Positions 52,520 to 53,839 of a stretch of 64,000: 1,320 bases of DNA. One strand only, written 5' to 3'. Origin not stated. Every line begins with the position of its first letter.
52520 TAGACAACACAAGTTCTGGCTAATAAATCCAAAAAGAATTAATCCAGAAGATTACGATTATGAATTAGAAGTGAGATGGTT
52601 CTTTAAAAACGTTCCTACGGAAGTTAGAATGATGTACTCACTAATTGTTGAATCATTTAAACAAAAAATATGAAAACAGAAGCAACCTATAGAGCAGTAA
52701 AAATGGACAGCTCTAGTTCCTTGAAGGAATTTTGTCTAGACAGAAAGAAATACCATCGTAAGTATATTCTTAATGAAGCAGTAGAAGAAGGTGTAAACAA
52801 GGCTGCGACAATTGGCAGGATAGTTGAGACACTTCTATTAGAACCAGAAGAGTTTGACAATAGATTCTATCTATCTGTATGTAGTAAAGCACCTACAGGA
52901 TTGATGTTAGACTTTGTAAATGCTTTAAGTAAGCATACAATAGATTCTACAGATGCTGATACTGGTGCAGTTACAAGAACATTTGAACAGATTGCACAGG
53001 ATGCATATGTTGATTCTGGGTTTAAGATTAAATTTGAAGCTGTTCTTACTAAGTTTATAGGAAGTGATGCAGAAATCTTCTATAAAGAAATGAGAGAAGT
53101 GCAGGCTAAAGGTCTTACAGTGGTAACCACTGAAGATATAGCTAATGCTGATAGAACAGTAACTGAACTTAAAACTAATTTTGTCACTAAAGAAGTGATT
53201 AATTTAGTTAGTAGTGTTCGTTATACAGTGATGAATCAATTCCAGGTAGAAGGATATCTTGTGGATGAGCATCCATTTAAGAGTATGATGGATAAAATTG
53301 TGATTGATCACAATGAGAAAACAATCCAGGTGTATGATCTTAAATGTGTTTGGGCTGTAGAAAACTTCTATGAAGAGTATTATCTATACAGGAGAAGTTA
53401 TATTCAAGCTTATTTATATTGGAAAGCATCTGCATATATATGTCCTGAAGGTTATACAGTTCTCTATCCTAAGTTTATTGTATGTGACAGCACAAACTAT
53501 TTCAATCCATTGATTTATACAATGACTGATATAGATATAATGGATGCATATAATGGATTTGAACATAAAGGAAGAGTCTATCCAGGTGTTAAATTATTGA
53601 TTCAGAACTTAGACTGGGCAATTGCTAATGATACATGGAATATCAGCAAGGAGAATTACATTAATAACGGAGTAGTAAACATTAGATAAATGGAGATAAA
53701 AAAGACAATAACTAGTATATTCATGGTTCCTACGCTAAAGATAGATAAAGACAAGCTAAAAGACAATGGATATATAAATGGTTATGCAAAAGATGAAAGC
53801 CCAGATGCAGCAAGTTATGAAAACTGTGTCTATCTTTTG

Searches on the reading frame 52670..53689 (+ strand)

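Call 77: search_protein_families(library=phrogs, proteins=[window:52670-53689:+], max_evalue=0.001)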
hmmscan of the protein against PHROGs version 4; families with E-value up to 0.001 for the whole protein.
window:52670-53689:+ (339 aa): 1 family
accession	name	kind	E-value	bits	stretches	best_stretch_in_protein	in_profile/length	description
phrog_412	-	DNA, RNA and nucleotide metabolism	2e-10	41.6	1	3-291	145-368/440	exonuclease VIII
